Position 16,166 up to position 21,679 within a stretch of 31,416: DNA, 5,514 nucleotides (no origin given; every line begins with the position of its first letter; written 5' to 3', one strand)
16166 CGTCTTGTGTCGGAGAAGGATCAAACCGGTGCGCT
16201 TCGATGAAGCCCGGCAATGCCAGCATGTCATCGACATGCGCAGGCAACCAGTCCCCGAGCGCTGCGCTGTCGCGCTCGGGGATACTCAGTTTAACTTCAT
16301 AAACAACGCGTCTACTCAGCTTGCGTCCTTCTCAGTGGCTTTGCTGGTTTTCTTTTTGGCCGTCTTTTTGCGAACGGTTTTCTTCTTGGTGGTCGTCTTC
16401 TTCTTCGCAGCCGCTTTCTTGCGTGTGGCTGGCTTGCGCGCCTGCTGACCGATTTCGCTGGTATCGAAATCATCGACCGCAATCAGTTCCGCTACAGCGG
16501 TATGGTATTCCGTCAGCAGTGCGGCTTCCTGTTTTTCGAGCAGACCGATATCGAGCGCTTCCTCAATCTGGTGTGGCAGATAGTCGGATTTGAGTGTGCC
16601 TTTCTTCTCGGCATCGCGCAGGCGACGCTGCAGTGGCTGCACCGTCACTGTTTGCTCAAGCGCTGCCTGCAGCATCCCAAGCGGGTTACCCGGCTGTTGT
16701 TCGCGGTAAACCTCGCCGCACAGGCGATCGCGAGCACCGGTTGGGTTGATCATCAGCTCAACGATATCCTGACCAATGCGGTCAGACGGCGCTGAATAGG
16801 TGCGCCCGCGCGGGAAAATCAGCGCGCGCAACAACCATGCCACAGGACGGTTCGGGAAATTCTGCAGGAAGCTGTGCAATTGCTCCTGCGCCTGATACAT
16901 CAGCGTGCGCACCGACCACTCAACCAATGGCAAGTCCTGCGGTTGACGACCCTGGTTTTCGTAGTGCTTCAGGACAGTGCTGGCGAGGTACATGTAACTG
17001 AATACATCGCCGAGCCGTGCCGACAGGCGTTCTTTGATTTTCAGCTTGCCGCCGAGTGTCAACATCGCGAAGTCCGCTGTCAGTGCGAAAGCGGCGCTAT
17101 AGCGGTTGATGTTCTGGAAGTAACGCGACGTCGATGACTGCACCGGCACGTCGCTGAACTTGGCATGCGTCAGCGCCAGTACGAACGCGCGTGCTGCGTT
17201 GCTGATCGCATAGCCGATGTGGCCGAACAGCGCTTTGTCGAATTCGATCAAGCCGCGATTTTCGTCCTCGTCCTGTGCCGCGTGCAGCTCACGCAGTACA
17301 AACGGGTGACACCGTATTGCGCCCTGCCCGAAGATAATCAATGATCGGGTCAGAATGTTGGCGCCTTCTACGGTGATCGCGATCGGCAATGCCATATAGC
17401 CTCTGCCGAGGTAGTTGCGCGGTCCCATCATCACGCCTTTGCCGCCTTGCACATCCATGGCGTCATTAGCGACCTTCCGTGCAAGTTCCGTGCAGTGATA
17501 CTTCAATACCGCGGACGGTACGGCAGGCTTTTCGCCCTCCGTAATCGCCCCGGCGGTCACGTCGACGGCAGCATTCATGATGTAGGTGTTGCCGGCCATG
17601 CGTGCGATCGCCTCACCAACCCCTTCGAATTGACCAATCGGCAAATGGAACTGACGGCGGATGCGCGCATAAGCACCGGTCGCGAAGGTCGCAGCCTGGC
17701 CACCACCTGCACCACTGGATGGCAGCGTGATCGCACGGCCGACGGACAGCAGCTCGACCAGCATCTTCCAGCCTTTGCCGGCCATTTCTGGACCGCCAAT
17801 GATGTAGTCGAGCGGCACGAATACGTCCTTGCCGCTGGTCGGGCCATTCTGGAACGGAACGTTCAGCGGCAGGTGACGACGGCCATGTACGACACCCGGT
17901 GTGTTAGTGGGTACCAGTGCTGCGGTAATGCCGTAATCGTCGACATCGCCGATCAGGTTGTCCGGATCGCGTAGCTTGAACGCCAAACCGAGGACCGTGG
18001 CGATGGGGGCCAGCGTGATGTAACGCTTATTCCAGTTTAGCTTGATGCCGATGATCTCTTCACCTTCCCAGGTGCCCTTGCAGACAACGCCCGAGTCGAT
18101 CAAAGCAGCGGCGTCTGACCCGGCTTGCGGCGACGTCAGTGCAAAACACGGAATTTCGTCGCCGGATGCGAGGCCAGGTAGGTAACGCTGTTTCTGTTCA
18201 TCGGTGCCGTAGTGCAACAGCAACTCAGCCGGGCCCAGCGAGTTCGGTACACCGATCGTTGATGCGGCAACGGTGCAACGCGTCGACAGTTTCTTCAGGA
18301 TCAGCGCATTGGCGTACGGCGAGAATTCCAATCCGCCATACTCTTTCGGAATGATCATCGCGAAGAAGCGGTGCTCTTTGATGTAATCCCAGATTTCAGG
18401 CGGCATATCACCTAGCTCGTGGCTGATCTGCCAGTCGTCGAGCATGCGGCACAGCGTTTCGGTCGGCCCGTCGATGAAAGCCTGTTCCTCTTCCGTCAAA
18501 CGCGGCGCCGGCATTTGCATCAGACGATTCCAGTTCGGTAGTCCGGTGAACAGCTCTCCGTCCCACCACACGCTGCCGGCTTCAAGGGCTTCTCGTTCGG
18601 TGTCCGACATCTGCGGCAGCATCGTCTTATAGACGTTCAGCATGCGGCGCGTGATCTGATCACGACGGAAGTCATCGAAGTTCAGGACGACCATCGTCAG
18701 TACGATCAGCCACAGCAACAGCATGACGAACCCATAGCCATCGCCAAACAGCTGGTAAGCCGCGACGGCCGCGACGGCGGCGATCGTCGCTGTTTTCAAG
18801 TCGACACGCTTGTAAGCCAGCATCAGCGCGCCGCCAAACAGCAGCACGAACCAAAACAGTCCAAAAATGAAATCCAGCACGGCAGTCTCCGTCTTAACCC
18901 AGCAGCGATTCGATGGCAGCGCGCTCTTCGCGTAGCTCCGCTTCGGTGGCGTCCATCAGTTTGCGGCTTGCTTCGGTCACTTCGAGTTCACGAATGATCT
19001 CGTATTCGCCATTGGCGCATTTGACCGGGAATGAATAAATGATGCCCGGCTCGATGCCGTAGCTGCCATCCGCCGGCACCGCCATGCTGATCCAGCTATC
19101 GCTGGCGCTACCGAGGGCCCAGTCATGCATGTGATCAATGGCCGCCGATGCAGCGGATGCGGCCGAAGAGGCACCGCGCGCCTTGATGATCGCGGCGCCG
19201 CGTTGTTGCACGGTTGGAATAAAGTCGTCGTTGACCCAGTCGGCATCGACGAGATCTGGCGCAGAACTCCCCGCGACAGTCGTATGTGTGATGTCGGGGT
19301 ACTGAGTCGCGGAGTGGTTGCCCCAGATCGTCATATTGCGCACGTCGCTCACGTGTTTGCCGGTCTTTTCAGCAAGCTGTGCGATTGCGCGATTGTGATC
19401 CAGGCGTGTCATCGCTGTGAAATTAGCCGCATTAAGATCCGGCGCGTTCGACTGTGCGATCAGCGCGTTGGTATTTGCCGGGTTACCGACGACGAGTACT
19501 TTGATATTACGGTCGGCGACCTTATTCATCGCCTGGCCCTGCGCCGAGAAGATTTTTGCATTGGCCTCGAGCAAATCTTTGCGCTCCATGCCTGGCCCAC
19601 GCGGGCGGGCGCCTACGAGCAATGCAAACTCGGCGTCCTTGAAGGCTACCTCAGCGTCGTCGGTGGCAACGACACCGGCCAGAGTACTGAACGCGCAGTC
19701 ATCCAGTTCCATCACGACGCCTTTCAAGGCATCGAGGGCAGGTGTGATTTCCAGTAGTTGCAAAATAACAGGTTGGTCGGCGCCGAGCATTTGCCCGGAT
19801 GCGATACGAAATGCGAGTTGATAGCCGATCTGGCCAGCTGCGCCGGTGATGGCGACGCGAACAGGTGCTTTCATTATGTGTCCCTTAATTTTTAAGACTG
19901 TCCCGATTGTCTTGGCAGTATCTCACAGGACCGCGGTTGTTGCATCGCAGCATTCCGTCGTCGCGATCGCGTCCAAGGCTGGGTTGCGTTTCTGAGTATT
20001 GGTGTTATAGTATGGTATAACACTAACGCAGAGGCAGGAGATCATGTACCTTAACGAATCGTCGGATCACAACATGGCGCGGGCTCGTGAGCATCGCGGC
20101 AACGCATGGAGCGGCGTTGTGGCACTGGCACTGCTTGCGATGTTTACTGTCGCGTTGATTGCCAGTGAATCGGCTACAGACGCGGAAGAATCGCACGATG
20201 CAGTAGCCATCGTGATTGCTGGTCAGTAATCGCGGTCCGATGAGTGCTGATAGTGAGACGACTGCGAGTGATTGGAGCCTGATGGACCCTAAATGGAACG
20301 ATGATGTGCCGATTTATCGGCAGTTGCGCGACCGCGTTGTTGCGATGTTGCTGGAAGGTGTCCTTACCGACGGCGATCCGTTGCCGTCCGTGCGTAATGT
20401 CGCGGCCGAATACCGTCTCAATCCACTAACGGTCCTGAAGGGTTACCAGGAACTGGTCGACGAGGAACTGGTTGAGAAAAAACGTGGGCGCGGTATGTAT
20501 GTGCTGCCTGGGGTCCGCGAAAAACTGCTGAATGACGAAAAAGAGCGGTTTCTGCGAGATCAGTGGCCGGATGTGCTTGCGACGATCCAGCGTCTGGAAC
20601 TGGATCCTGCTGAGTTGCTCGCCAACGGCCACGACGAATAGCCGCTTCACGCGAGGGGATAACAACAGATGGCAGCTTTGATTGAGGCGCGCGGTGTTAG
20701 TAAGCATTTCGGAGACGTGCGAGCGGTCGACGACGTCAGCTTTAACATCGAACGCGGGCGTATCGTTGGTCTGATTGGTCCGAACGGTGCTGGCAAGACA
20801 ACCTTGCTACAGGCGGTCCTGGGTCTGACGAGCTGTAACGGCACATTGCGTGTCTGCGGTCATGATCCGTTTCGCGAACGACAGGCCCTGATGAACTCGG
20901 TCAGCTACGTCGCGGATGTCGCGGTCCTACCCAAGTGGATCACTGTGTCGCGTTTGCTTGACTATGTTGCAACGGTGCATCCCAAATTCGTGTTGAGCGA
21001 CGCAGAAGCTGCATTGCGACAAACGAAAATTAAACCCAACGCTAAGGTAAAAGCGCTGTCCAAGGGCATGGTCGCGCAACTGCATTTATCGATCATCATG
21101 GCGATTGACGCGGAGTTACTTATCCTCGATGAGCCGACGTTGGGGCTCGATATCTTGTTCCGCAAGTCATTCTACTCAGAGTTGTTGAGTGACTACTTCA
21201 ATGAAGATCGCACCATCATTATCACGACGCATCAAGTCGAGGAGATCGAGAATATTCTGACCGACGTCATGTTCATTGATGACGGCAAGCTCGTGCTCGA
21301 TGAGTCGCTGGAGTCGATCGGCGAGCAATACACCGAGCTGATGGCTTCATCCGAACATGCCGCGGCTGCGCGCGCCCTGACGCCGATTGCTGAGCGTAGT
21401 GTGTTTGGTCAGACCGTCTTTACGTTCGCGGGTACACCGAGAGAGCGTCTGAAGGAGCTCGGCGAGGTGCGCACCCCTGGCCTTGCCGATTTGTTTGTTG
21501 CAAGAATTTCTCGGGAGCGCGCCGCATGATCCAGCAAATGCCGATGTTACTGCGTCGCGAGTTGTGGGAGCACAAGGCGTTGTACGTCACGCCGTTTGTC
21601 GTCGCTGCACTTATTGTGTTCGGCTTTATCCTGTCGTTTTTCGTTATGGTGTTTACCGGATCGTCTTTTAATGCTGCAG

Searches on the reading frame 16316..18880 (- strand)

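Call 64: search_protein_families(library=pfam, proteins=[window:16316-18880:-], max_evalue=0.00001)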
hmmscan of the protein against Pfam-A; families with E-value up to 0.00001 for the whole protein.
window:16316-18880:- (854 aa): 4 families
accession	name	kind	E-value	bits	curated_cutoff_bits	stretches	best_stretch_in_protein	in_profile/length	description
PF09317.16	ACDH_C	-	2e-110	369.3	25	1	522-805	1-284/284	Acyl-CoA dehydrogenase, C-terminal, bacterial type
PF02771.21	Acyl-CoA_dh_N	-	8.1e-21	75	22.9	1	129-241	1-113/113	Acyl-CoA dehydrogenase, N-terminal domain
PF00441.29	Acyl-CoA_dh_1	-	4.3e-17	63.1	22.4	1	368-515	1-145/150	Acyl-CoA dehydrogenase, C-terminal domain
PF02770.24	Acyl-CoA_dh_M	-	2.7e-09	37.5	33.3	1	245-336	1-79/97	Acyl-CoA dehydrogenase, middle domain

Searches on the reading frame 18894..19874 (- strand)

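Call 64: search_protein_families(library=pfam, proteins=[window:18894-19874:-], max_evalue=0.00001)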
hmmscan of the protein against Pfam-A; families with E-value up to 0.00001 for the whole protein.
window:18894-19874:- (326 aa): 2 families
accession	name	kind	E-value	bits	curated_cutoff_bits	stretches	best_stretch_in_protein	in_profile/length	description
PF02866.23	Ldh_1_C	-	2.5e-39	135.5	22.6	1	156-319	1-168/174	lactate/malate dehydrogenase, alpha/beta C-terminal domain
PF00056.29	Ldh_1_N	-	3.9e-34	118.1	27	1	5-147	1-135/141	lactate/malate dehydrogenase, NAD binding domain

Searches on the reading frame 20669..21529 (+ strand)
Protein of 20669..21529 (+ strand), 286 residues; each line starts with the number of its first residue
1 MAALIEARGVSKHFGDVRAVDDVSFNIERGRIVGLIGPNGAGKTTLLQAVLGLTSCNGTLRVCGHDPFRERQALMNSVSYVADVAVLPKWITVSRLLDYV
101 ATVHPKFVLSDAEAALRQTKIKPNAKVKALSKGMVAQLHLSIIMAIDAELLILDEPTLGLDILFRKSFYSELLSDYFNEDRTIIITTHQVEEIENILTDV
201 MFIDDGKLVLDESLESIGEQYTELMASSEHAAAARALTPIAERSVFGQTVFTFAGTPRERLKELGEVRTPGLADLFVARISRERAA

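Call 64: search_protein_families(library=pfam, proteins=[window:20669-21529:+], max_evalue=0.00001)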
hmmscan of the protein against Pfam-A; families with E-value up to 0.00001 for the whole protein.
window:20669-21529:+ (286 aa): 2 families
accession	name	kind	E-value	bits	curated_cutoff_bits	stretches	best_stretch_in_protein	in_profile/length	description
PF00005.33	ABC_tran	-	4.6e-22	79.5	25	1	21-157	2-136/137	ABC transporter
PF13304.12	AAA_21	-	3.2e-14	54.1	27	1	130-193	238-303/304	AAA domain, putative AbiEii toxin, Type IV TA system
